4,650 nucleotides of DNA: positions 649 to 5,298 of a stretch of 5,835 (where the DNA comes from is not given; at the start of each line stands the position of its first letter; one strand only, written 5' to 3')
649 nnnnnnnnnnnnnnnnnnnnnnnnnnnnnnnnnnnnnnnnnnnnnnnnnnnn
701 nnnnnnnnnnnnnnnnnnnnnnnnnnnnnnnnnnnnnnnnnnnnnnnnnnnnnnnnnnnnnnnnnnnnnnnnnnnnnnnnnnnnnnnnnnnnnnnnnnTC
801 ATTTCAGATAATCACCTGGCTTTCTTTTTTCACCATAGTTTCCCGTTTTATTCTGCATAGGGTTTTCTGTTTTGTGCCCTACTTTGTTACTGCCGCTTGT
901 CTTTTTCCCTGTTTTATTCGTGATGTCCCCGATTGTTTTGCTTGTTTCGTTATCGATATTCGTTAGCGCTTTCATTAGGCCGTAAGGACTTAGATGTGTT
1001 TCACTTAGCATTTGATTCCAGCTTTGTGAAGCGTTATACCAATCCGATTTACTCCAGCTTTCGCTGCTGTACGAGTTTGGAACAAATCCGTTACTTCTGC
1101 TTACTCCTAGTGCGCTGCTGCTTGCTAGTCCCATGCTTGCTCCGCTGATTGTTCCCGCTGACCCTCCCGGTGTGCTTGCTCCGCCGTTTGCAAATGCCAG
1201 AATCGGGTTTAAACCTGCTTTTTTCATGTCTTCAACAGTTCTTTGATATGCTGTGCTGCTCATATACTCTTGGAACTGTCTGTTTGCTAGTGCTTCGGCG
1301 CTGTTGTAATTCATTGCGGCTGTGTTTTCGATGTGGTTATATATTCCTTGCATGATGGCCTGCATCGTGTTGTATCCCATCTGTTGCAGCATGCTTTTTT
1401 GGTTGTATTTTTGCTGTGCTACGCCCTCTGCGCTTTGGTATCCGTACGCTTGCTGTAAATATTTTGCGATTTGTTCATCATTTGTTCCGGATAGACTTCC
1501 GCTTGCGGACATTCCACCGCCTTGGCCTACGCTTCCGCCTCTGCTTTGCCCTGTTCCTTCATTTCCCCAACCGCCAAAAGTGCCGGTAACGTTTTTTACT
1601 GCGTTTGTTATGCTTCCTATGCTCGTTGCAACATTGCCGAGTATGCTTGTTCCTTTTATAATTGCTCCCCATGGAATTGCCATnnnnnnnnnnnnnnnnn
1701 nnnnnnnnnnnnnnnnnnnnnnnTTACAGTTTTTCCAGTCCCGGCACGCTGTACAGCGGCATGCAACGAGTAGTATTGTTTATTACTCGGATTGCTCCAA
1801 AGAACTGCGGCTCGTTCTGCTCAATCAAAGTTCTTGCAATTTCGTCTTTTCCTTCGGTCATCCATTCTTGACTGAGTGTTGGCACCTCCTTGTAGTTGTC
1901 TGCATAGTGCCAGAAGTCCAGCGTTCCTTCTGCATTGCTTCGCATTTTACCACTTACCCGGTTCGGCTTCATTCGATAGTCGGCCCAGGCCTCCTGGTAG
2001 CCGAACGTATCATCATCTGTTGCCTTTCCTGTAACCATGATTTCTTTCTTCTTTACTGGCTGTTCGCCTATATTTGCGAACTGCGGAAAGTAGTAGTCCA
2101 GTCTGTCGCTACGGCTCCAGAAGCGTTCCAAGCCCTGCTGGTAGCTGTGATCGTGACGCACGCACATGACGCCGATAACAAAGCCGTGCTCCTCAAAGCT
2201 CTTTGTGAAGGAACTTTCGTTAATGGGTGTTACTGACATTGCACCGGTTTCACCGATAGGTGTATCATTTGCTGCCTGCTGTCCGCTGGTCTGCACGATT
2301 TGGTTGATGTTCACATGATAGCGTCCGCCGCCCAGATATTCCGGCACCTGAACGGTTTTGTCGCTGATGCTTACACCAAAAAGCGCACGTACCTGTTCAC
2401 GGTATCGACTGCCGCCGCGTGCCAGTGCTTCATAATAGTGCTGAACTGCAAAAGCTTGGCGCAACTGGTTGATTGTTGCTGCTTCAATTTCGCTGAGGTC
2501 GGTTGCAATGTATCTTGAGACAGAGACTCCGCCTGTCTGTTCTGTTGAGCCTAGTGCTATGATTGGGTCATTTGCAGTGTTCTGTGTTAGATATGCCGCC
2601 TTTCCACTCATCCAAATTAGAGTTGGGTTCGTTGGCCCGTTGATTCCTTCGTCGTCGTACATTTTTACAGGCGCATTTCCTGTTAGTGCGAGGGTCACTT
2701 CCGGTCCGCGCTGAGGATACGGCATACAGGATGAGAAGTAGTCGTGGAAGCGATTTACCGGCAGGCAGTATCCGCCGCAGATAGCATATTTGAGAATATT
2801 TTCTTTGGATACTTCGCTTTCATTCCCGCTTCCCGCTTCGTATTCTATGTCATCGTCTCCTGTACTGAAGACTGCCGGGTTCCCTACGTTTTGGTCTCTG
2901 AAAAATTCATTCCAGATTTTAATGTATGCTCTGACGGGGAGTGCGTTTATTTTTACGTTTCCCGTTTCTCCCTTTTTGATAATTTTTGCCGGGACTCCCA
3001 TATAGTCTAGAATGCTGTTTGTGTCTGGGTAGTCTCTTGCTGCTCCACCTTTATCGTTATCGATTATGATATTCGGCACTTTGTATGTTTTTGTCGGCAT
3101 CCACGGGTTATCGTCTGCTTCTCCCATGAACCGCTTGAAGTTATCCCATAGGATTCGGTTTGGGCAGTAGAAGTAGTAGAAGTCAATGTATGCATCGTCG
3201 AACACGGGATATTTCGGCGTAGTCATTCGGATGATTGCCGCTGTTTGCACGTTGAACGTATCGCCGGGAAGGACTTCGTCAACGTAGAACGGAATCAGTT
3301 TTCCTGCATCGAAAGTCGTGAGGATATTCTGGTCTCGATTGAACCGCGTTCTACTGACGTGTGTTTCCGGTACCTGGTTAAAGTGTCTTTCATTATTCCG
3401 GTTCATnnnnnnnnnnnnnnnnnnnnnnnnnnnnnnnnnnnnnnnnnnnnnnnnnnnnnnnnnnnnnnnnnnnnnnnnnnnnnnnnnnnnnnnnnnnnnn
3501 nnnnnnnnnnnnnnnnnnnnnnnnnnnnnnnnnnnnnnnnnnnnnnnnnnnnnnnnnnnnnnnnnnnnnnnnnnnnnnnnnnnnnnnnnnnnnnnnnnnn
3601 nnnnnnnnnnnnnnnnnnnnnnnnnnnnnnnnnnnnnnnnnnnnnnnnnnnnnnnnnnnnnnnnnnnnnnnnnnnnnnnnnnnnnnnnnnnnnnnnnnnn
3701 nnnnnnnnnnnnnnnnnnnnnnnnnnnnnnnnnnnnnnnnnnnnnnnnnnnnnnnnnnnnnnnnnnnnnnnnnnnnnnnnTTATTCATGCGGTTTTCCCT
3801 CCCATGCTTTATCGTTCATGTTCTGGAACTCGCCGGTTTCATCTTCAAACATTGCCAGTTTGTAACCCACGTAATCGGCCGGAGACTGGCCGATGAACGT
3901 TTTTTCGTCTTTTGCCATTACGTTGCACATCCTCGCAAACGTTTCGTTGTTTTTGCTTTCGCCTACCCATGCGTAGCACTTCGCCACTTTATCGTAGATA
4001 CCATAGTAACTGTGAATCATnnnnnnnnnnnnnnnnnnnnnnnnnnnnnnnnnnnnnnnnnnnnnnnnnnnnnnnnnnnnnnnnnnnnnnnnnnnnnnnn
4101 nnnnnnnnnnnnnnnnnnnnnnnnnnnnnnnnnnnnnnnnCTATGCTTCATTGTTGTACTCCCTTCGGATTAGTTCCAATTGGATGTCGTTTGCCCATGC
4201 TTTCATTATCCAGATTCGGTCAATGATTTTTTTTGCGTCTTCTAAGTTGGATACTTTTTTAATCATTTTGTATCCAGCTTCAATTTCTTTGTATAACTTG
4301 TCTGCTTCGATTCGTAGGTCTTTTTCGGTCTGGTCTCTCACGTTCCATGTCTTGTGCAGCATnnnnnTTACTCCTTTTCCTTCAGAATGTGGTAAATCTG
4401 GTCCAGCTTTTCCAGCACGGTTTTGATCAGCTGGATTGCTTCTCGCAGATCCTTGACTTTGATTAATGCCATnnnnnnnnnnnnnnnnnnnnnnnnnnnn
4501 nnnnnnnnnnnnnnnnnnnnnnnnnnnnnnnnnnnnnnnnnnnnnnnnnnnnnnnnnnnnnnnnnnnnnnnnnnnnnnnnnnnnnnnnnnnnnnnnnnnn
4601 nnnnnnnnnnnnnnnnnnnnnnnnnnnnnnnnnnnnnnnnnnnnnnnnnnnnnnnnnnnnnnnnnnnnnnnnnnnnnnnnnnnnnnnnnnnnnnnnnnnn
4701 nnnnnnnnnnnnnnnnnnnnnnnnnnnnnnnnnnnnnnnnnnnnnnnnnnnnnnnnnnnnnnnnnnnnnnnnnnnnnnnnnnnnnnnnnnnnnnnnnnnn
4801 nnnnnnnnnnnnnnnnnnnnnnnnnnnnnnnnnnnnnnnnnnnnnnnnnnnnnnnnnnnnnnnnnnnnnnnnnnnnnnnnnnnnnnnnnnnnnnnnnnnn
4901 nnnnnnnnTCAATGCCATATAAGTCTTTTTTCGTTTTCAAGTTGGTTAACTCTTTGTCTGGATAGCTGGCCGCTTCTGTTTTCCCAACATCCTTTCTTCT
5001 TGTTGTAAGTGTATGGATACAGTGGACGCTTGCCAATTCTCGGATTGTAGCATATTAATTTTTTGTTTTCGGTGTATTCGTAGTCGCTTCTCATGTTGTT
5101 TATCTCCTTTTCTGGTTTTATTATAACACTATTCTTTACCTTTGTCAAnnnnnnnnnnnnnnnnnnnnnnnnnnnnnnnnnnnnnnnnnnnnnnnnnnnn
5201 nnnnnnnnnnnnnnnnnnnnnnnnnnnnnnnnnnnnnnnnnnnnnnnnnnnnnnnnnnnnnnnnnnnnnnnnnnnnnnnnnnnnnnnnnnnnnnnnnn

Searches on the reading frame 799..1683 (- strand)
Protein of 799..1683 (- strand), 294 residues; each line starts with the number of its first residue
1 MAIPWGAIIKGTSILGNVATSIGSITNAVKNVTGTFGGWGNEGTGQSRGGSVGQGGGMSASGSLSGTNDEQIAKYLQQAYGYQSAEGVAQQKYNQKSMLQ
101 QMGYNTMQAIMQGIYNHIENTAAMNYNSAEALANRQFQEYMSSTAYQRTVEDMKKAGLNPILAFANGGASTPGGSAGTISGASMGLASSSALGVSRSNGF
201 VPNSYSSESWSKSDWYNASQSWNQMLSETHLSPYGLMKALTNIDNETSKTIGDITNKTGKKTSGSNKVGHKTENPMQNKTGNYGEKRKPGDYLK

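Call 4: search_protein_families(library=pfam, proteins=[window:799-1683:-], max_evalue=0.1)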
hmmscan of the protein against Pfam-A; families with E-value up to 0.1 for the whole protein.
window:799-1683:- (294 aa): 0 families

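Call 5: search_protein_families(library=phrogs, proteins=[window:799-1683:-], max_evalue=0.1)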
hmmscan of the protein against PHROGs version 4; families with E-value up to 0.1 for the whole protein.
window:799-1683:- (294 aa): 16 families
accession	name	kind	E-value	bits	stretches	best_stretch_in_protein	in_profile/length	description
phrog_8742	-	tail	2e-110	369.8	1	7-291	6-287/287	pilot protein for DNA ejection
phrog_18604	-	tail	2.3e-24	87.2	1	1-283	2-272/284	minor tail protein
phrog_5158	-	unknown function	1.9e-23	84.6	1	87-268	39-207/322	-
phrog_27063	-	tail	4.2e-22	80.1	1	84-250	14-171/306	pilot protein for DNA ejection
phrog_11693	-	tail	1.4e-21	78.7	1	121-197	28-109/228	pilot protein for DNA ejection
phrog_22637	-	tail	5e-19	70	1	105-191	4-93/264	pilot protein for DNA ejection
phrog_8693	-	tail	8.4e-19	69.5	1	123-197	24-101/258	pilot protein for DNA ejection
phrog_21483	-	unknown function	2.2e-17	64.6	1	95-187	66-160/303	-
phrog_16516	-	tail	1.5e-16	61.9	1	104-195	21-111/186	minor tail protein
phrog_35928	-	tail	4.5e-16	60.1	1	123-183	66-125/172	pilot protein for DNA ejection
phrog_34374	-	tail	8.7e-15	55.7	1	107-219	153-264/310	pilot protein for DNA ejection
phrog_25360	-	unknown function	2.4e-13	51.2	1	122-180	50-111/316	-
phrog_20617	-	tail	1.4e-11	46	1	124-203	15-94/200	minor tail protein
phrog_23656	-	head and packaging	5.9e-10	40.1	1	137-176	3-41/175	virion structural protein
phrog_8689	-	tail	0.0004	21.2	1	109-179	18-95/327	pilot protein for DNA ejection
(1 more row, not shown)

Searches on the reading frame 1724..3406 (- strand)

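Call 4: search_protein_families(library=pfam, proteins=[window:1724-3406:-], max_evalue=0.1)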
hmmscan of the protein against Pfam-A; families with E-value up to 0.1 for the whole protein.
window:1724-3406:- (560 aa): 1 family
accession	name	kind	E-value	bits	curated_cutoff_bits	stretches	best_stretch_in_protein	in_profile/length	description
PF02305.22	Phage_F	-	1.2e-134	450.3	25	1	11-557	2-501/501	Capsid protein (F protein)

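Call 5: search_protein_families(library=phrogs, proteins=[window:1724-3406:-], max_evalue=0.1)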
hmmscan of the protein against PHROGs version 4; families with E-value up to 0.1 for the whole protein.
window:1724-3406:- (560 aa): 1 family
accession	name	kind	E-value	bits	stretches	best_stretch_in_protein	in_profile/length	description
phrog_514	-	head and packaging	5.1e-198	660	1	1-558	6-516/531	major head protein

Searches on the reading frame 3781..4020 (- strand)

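Call 4: search_protein_families(library=pfam, proteins=[window:3781-4020:-], max_evalue=0.1)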
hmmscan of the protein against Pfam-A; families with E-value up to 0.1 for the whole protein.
window:3781-4020:- (79 aa): 1 family
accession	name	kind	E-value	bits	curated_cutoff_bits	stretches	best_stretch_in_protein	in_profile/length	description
PF20577.3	Phage_ORF5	-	1.9e-11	43.8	27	1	6-68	2-64/75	Phage ORF5 protein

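Call 5: search_protein_families(library=phrogs, proteins=[window:3781-4020:-], max_evalue=0.1)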
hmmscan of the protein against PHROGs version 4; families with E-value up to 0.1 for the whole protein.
window:3781-4020:- (79 aa): 1 family
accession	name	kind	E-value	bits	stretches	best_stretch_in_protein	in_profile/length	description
phrog_1670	-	DNA, RNA and nucleotide metabolism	8.2e-18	65.1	1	1-69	1-69/96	DNA binding protein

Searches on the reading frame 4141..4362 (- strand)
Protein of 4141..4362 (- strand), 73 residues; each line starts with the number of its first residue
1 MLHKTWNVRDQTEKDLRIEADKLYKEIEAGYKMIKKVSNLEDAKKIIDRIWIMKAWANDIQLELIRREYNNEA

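Call 4: search_protein_families(library=pfam, proteins=[window:4141-4362:-], max_evalue=0.1)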
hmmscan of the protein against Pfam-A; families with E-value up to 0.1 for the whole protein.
window:4141-4362:- (73 aa): 0 families

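Call 5: search_protein_families(library=phrogs, proteins=[window:4141-4362:-], max_evalue=0.1)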
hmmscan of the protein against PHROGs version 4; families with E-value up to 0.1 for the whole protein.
window:4141-4362:- (73 aa): 1 family
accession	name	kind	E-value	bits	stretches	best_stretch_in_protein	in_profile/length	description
phrog_10790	-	unknown function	0.0026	18.8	1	41-72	19-49/57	-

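Call 20: search_protein_families(library=ncbifam, proteins=[window:4141-4362:-], max_evalue=0.1)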
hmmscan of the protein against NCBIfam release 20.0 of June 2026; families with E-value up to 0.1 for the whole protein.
window:4141-4362:- (73 aa): 0 families

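Call 41: search_dna_similar(query=window:4141-4362:-, collection=phages, mode=protein, max_rows=30, max_evalue=0.001)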
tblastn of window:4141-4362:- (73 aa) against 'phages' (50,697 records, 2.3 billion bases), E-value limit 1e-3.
Records with a match: 27; places in all: 27; records where one place covers at least 80% of the query: 26.
Best place of each record, by identity: 60-80% 3; <60% 24.
By first word of the organism name: Microviridae 16; Gokushovirus 6; Gokushovirinae 3; Human 2.
By host as written in the record: - 16; Homo sapiens 7; monkey 2; porcine 2.
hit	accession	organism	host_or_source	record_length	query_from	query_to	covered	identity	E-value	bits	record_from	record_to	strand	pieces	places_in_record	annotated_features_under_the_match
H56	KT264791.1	Gokushovirus WZ-2015a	Homo sapiens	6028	1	71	97%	62.0%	2e-22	94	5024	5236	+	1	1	none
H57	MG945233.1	Microviridae sp.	pig feces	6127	2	71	96%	61.4%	2e-21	91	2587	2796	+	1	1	similar to hypothetical protein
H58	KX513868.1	Human gut gokushovirus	Homo sapiens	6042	1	71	97%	59.2%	1e-22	94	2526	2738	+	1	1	none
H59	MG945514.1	Microviridae sp.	-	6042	1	71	97%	59.2%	1e-22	94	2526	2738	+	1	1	none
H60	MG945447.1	Microviridae sp.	pig feces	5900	2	71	96%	60.0%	1e-21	92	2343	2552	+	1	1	similar to hypothetical protein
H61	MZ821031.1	Microviridae sp.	blood from Homo sapiens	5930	1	71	97%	57.7%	8e-18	81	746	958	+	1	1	none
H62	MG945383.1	Microviridae sp.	pig feces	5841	1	69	95%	56.5%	2e-17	79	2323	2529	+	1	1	similar to hypothetical protein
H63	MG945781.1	Microviridae sp.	rhesus feces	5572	1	67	92%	58.2%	1e-16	77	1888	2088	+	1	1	none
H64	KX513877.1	Human gut gokushovirus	Homo sapiens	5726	2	71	96%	55.7%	2e-18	82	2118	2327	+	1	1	none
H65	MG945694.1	Microviridae sp.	pig feces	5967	1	71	97%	54.2%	2e-16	76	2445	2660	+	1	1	none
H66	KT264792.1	Gokushovirus WZ-2015a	Homo sapiens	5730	2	71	96%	54.3%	2e-17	80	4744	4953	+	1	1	none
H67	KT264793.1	Gokushovirus WZ-2015a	monkey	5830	4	71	93%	55.9%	3e-17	79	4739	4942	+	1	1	none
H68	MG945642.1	Microviridae sp.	pig feces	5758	1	71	97%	52.1%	3e-16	76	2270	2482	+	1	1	none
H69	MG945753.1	Microviridae sp.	pig feces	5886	1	71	97%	52.1%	3e-16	76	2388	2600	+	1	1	none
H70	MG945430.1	Microviridae sp.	pig feces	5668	1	71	97%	52.1%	6e-16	75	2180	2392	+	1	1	similar to hypothetical protein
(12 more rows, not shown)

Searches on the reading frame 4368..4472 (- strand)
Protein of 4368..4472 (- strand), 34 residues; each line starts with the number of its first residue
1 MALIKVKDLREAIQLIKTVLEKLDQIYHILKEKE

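Call 4: search_protein_families(library=pfam, proteins=[window:4368-4472:-], max_evalue=0.1)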
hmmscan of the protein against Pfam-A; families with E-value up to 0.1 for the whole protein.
window:4368-4472:- (34 aa): 1 family
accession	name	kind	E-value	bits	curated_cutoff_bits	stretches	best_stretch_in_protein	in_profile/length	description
PF24079.1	UBR4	-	0.086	13.7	27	1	7-32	20-45/125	E3 ubiquitin-protein ligase UBR4-like domain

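Call 5: search_protein_families(library=phrogs, proteins=[window:4368-4472:-], max_evalue=0.1)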
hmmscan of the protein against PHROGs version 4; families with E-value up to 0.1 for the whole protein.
window:4368-4472:- (34 aa): 0 families

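Call 20: search_protein_families(library=ncbifam, proteins=[window:4368-4472:-], max_evalue=0.1)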
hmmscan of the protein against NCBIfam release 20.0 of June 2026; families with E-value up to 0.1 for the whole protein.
window:4368-4472:- (34 aa): 0 families

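Call 42: search_dna_similar(query=window:4368-4472:-, collection=phages, mode=protein, max_rows=30, max_evalue=0.01)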
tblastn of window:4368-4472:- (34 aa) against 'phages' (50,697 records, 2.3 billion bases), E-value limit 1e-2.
Records with a match: 29; places in all: 29; records where one place covers at least 80% of the query: 29.
Best place of each record, by identity: 60-80% 3; <60% 26.
By first word of the organism name: Microviridae 20; Human 3; Gokushovirinae 3; Gokushovirus 3.
By host as written in the record: - 20; Homo sapiens 6; porcine 2; bacteria 1.
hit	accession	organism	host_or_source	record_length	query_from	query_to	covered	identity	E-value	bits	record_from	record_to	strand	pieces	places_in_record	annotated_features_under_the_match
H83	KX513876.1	Human gut gokushovirus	Homo sapiens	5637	1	32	94%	68.8%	2e-6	47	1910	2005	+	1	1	none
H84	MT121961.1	Gokushovirinae sp. SC_3_H2_2017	bacteria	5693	1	32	94%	68.8%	2e-6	46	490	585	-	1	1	none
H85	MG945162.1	Microviridae sp.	pig feces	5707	1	34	100%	58.8%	1e-6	47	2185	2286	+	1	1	none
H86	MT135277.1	Gokushovirinae sp.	porcine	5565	1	34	100%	58.8%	2e-6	46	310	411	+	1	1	none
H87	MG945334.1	Microviridae sp.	pig feces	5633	1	34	100%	58.8%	4e-6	45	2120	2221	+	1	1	none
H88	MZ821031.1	Microviridae sp.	blood from Homo sapiens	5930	1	33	97%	57.6%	1e-5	44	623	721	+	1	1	none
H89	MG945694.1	Microviridae sp.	pig feces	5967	1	34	100%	52.9%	9e-5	42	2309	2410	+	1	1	none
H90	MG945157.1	Microviridae sp.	pig feces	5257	1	34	100%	52.9%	3e-4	40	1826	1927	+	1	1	none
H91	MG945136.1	Microviridae sp.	pig feces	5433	1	34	100%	52.9%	4e-4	40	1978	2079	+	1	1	none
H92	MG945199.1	Microviridae sp.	pig feces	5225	1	34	100%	52.9%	4e-4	40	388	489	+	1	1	none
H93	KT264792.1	Gokushovirus WZ-2015a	Homo sapiens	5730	1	33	97%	54.5%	3e-4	40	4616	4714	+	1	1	none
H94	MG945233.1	Microviridae sp.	pig feces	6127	1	34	100%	50.0%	6e-5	42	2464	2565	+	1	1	none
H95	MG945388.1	Microviridae sp.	pig feces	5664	1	34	100%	50.0%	1e-4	41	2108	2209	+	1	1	similar to VP5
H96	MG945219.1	Microviridae sp.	pig feces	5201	1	32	94%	53.1%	2e-4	40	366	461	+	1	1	similar to hypothetical protein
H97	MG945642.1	Microviridae sp.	pig feces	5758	1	32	94%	53.1%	2e-4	40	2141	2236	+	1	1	none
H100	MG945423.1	Microviridae sp.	pig feces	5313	1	34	100%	50.0%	1e-3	38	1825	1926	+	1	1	none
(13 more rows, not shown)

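Call 44: get_annotated_region(hit=H90, flank=3000)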
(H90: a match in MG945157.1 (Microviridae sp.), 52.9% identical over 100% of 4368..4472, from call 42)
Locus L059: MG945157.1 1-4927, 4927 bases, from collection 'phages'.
description: UNVERIFIED: Microviridae sp. isolate 369-1801, complete genome.
organism: Microviridae sp. (NCBI taxid 2202644)
taxonomy: Viruses; Monodnaviria; Sangervirae; Phixviricota; Malgrandaviricetes; Petitvirales; Microviridae
host: -; source: pig feces; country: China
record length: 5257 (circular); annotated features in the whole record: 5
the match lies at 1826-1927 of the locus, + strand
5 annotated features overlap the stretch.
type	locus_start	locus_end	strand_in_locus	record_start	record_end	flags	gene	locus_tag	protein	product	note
misc_feature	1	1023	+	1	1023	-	-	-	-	-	similar to VP4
misc_feature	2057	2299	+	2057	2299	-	-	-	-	-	similar to VP5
misc_feature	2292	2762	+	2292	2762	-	-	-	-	-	similar to VP3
misc_feature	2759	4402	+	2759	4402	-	-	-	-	-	similar to VP1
misc_feature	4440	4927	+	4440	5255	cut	-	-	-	-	similar to VP2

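Call 45: get_annotated_region(hit=H100, flank=3000)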
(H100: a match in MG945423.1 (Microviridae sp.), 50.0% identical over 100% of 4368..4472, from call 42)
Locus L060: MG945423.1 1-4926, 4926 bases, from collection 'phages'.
description: UNVERIFIED: Microviridae sp. isolate 4337-1801, complete genome.
organism: Microviridae sp. (NCBI taxid 2202644)
taxonomy: Viruses; Monodnaviria; Sangervirae; Phixviricota; Malgrandaviricetes; Petitvirales; Microviridae
host: -; source: pig feces; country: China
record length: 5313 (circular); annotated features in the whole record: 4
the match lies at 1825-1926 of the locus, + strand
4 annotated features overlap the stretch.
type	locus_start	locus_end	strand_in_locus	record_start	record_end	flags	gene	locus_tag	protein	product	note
misc_feature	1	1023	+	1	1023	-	-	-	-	-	similar to VP4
misc_feature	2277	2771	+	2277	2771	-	-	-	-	-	similar to VP3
misc_feature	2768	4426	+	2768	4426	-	-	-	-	-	similar to VP1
misc_feature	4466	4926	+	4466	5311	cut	-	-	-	-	similar to VP2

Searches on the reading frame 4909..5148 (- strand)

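Call 4: search_protein_families(library=pfam, proteins=[window:4909-5148:-], max_evalue=0.1)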
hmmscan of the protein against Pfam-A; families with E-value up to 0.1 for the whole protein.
window:4909-5148:- (79 aa): 0 families

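Call 5: search_protein_families(library=phrogs, proteins=[window:4909-5148:-], max_evalue=0.1)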
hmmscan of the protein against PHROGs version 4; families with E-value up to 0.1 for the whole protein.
window:4909-5148:- (79 aa): 1 family
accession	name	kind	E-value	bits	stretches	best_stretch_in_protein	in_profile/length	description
phrog_33937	-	unknown function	0.0058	17.7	1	43-62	38-57/74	-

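Call 20: search_protein_families(library=ncbifam, proteins=[window:4909-5148:-], max_evalue=0.1)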
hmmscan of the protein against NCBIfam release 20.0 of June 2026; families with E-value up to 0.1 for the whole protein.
window:4909-5148:- (79 aa): 0 families
